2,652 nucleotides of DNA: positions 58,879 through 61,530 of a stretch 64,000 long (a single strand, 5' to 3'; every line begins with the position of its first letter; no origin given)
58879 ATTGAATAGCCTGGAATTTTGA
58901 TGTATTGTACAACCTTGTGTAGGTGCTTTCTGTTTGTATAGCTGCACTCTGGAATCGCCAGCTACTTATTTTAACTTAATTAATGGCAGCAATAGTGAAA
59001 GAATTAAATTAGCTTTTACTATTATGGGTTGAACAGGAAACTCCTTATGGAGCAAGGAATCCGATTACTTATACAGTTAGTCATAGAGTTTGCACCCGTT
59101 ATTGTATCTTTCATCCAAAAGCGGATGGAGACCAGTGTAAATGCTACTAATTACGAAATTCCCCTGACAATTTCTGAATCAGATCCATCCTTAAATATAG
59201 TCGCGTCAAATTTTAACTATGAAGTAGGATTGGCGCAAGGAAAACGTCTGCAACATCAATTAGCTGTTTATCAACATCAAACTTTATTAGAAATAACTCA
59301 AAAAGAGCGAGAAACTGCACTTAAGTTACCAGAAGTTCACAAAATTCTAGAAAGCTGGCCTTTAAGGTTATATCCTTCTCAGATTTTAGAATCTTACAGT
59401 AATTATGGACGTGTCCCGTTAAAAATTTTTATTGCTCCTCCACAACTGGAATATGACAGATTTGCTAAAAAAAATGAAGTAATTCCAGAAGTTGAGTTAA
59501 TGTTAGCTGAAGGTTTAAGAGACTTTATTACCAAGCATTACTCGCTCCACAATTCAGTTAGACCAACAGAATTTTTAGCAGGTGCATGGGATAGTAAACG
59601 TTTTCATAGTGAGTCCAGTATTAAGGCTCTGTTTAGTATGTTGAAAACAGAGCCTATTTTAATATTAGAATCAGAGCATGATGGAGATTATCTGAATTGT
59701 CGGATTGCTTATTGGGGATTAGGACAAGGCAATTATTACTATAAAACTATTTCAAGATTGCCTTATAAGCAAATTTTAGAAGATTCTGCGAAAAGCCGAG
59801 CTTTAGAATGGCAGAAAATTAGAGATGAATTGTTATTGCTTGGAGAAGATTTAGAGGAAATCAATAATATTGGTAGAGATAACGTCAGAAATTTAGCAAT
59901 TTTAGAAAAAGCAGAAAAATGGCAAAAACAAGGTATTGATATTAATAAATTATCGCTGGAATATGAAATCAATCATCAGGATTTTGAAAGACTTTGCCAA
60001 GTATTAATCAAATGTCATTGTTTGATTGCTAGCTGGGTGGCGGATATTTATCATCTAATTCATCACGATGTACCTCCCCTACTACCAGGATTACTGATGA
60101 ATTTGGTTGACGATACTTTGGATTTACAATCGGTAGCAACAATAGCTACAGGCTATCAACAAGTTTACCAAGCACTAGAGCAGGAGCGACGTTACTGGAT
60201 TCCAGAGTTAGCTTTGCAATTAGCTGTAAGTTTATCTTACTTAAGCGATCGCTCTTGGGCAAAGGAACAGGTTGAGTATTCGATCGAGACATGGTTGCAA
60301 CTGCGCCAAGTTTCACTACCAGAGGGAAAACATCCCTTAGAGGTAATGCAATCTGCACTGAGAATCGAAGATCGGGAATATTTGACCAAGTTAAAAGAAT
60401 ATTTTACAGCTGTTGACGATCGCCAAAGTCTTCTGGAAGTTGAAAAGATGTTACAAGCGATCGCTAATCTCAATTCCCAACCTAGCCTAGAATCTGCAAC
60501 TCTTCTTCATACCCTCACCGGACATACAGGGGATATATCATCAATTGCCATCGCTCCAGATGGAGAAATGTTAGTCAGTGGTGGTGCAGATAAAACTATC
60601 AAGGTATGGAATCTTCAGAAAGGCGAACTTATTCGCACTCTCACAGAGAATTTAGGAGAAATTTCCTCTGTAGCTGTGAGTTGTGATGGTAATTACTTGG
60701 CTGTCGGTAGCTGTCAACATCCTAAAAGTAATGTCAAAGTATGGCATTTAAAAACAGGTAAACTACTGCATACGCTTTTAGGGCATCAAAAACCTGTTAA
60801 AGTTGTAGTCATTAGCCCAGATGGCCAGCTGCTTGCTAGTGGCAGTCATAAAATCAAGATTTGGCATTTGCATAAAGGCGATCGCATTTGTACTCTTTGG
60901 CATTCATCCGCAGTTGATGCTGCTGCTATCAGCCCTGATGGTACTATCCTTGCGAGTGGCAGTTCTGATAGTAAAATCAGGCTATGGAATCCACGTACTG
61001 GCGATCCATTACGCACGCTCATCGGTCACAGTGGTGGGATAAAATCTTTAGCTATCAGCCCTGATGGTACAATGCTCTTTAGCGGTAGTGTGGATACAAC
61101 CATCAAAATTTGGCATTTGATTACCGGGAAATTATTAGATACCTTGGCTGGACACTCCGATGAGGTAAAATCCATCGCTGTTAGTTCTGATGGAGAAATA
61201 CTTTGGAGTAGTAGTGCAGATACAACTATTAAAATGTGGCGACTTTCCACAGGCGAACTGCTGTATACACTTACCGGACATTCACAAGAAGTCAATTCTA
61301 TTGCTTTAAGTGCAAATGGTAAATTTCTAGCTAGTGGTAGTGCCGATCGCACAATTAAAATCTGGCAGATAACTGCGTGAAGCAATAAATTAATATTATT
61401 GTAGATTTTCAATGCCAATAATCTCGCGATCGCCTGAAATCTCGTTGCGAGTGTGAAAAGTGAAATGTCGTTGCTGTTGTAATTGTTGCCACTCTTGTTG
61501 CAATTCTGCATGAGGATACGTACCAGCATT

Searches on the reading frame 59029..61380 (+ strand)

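Call 39: search_protein_families(library=pfam, proteins=[window:59029-61380:+], max_evalue=0.0001)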
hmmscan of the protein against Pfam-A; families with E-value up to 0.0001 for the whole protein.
window:59029-61380:+ (783 aa): 45 families (the best 25 are shown)
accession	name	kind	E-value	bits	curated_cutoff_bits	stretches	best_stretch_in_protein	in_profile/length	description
PF25174.1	Beta-prop_THOC3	-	4.7e-72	242.7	305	3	586-781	1-200/272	THOC3 beta-propeller domain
PF25173.1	Beta-prop_WDR3_1st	-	1.2e-69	234.1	154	3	608-781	10-184/184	WDR3 first beta-propeller domain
PF00400.38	WD40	-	1e-67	222.2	27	6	742-779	1-38/39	WD domain, G-beta repeat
PF24814.1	WD40_Prp19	-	6.8e-55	186.5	320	3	487-630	120-264/281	Prp19 WD40 domain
PF25172.1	Beta-prop_WDR3_2nd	-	1.5e-51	175.9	140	2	628-782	135-289/293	WDR3 second beta-propeller domain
PF25175.1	Beta-prop_WDR5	-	3.4e-49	168.1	250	2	492-665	2-175/296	WDR5 beta-propeller domain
PF24817.1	WD40_WDHD1_1st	-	1e-48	166.4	109.9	4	711-782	87-158/291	WDHD1 first WD40 domain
PF24807.1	WD40_CDC20-Fz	-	2.3e-44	152.3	200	2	537-779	46-292/292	CDC20/Fizzy WD40 domain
PF25391.1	WD40_Gbeta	-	7.8e-42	143.9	150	4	686-782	160-256/340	G protein beta WD-40 repeat protein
PF24805.1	EIF3I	-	1.3e-40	139.9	200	4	706-782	6-82/324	EIF3I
PF25168.1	Beta-prop_WDR36-Utp21_2nd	-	6.6e-38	131.3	84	3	605-725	177-296/335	WDR36/Utp21 second beta-propeller domain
PF23414.1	Beta-prop_EML_2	-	9.4e-36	124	90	2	608-743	21-157/266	Echinoderm microtubule-associated protein second beta-propeller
PF24105.1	Beta-prop_CAF1B_HIR1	-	8.6e-34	117.6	80.5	3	625-740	69-202/383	CAF1B/HIR1 beta-propeller domain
PF25171.1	Beta-prop_WDR36-Utp21_1st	-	3e-30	106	80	3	602-737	125-263/266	WDR36/Utp21 first beta-propeller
PF24796.1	WDR55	-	3e-27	95.9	200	1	490-740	43-294/296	WDR55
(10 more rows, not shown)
